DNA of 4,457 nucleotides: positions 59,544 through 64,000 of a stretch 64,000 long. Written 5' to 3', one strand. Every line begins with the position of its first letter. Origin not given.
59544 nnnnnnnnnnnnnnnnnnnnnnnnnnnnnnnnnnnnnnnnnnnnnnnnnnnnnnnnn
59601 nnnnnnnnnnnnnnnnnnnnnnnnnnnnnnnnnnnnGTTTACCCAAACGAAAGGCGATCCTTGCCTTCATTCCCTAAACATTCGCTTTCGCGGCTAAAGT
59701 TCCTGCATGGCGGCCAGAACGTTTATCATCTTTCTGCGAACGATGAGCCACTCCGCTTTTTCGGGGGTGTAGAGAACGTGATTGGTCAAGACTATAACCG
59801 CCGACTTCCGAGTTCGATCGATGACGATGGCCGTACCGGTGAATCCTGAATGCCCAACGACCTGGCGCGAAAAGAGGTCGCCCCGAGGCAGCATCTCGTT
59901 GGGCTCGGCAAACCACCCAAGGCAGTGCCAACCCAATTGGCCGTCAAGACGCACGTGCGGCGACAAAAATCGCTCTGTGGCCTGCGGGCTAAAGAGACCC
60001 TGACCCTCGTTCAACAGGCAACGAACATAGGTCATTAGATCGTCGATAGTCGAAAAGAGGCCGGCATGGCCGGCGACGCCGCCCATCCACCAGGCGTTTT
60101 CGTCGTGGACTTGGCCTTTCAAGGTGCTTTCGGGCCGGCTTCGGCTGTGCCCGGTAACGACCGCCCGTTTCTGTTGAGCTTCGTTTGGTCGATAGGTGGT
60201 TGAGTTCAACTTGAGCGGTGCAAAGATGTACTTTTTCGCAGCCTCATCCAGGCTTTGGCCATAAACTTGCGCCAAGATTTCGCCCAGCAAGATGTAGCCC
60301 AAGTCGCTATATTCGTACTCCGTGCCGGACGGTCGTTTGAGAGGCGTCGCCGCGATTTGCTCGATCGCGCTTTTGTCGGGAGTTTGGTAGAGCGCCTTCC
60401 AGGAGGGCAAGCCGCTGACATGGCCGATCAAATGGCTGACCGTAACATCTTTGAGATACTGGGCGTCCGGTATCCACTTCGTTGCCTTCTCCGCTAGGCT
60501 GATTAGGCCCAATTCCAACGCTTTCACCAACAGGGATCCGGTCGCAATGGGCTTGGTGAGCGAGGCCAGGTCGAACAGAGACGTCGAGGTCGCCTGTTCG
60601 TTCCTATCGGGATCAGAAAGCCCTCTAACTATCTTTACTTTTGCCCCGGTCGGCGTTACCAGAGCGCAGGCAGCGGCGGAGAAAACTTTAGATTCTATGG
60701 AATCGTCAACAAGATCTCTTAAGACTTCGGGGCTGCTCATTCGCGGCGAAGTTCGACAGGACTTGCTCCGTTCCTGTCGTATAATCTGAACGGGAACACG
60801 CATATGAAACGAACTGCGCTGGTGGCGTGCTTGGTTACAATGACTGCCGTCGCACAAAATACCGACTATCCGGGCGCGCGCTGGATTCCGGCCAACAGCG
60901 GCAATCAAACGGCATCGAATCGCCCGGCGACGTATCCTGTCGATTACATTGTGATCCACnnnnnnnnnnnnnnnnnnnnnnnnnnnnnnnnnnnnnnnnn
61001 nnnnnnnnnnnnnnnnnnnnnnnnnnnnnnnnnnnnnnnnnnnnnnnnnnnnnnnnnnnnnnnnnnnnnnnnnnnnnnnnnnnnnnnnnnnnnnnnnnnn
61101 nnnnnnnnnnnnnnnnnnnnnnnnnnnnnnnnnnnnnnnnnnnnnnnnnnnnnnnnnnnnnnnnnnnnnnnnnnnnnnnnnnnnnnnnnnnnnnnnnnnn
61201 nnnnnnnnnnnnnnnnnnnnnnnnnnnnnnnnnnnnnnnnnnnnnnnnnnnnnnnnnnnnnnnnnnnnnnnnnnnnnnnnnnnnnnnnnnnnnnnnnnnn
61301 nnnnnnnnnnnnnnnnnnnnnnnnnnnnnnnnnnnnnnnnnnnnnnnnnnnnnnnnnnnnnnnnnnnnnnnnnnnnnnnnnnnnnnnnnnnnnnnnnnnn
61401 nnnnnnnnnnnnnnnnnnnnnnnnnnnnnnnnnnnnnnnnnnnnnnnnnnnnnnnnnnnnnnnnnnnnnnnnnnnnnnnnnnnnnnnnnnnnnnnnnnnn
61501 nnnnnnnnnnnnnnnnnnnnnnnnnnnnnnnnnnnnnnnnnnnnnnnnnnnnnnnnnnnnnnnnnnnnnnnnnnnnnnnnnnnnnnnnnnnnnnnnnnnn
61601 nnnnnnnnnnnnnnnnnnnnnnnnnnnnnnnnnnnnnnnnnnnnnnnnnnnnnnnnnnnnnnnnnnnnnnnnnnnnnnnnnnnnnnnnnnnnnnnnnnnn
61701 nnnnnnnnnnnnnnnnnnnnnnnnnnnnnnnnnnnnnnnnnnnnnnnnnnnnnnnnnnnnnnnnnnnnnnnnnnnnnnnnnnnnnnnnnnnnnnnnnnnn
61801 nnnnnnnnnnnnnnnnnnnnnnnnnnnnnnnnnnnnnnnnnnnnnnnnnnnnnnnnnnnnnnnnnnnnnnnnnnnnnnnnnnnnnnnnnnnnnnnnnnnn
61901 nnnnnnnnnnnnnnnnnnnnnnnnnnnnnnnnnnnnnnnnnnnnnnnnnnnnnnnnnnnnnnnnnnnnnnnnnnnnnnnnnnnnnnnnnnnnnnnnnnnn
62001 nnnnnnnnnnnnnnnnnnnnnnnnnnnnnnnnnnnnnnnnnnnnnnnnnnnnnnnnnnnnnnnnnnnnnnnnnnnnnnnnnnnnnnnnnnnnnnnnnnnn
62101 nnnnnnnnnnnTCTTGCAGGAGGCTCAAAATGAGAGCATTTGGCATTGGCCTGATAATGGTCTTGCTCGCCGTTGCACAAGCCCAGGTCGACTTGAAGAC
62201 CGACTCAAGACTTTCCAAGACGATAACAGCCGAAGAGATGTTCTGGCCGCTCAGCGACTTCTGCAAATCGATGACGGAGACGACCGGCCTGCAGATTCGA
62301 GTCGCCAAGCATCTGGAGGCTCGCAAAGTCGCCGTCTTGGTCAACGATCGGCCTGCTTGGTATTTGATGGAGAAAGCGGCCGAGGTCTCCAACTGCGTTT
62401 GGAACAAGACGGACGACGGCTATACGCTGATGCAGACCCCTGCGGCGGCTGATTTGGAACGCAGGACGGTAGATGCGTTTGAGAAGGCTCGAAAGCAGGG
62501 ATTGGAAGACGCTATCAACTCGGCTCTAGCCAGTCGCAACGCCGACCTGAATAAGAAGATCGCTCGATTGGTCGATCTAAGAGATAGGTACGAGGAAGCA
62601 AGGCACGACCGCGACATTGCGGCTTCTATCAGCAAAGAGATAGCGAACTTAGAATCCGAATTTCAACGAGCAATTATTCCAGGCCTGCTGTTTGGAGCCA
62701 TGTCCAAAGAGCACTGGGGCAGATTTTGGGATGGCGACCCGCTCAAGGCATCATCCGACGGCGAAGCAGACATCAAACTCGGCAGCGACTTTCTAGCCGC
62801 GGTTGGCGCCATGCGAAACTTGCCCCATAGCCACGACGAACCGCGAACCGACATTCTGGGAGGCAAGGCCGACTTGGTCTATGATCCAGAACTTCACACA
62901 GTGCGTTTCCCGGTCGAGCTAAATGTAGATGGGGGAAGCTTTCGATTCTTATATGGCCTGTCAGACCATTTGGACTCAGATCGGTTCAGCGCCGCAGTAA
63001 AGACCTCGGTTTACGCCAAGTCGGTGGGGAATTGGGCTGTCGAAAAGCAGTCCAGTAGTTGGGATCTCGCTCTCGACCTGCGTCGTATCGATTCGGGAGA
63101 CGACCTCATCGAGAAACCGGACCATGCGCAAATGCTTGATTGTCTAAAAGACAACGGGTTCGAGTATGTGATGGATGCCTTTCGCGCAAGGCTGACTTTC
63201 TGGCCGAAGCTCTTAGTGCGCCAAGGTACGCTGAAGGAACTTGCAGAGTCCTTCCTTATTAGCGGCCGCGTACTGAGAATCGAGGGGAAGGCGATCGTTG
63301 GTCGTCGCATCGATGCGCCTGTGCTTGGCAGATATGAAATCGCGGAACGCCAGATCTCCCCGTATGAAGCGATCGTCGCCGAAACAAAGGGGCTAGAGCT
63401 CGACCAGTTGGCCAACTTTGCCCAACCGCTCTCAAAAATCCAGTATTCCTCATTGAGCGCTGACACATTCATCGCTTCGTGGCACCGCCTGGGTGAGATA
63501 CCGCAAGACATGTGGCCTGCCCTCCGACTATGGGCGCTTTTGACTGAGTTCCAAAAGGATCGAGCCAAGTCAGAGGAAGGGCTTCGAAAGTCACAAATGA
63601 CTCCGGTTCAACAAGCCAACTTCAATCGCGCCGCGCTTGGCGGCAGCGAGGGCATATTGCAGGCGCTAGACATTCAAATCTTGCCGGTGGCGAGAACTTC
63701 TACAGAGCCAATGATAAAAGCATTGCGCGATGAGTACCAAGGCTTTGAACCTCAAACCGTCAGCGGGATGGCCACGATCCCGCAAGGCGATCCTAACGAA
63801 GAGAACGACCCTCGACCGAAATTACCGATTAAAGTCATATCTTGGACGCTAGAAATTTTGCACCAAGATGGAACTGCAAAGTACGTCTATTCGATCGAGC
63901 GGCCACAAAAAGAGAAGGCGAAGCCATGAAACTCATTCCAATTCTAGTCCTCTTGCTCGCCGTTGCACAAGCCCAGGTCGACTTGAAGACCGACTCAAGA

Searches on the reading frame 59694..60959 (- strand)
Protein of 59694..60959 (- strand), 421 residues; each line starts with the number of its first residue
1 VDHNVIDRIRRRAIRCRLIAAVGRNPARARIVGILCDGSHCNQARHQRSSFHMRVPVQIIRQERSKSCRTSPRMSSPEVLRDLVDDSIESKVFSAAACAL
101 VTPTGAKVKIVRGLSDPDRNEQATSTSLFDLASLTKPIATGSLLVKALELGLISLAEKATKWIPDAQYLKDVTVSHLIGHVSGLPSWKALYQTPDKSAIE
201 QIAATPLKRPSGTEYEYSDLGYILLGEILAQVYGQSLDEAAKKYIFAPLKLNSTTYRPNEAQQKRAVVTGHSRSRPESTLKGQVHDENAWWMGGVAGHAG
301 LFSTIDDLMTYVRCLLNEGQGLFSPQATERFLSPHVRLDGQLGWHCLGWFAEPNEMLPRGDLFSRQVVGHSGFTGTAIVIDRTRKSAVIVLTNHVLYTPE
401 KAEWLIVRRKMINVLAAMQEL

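Call 12: search_protein_families(library=pfam, proteins=[window:59694-60959:-], max_evalue=0.0001)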
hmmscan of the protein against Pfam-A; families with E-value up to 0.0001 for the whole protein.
window:59694-60959:- (421 aa): 1 family
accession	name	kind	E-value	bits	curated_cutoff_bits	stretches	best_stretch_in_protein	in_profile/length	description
PF00144.29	Beta-lactamase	-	1e-50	173.2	27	1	98-400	18-316/329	Beta-lactamase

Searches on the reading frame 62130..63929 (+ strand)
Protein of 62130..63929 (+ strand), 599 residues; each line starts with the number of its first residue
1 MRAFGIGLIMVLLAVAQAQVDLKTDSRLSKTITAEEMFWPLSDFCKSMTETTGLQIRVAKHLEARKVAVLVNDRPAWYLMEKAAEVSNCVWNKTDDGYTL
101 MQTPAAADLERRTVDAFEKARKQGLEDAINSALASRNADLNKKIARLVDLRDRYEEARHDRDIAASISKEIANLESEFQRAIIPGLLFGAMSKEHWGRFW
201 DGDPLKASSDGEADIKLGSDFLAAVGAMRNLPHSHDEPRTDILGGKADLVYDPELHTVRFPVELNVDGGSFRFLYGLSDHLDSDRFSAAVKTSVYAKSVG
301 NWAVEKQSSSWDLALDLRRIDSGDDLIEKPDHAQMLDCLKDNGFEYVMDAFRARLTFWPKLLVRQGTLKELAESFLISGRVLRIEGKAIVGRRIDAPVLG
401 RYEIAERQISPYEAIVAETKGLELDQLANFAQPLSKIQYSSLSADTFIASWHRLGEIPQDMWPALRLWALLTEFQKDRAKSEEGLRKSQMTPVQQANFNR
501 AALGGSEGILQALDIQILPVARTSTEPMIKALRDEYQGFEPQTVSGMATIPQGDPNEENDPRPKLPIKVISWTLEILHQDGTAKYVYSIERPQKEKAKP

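Call 64: find_encoding_contigs(protein=window:62130-63929:+, flank=10000, max_places=3)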
Protein window:62130-63929:+ (599 aa): 2 contigs read that carry it; 1 place shown.
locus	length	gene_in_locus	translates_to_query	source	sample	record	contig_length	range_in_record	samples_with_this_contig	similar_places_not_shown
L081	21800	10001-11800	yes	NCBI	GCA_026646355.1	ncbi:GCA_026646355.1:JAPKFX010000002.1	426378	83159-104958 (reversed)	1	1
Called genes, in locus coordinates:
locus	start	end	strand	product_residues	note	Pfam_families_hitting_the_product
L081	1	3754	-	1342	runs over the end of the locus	PF13517:FG-GAP_3 (faint)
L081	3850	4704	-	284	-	PF07589:PEP_exosort_dom (weak)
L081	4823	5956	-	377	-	-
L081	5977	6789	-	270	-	PF05721:PhyH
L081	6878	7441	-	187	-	PF07452:CHRD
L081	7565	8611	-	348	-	PF00144:Beta-lactamase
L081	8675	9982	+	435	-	PF01510:Amidase_2, PF25275:Golvesin_C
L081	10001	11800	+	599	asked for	-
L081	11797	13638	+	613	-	-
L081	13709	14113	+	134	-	-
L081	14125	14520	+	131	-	PF00460:Flg_bb_rod (weak), PF06429:Flg_bbr_C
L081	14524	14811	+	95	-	PF02049:FliE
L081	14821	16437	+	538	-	-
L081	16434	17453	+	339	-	PF03448:MgtE_N (faint), PF14842:FliG_N, PF14841:FliG_M, PF01706:FliG_C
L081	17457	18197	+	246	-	PF02108:FliH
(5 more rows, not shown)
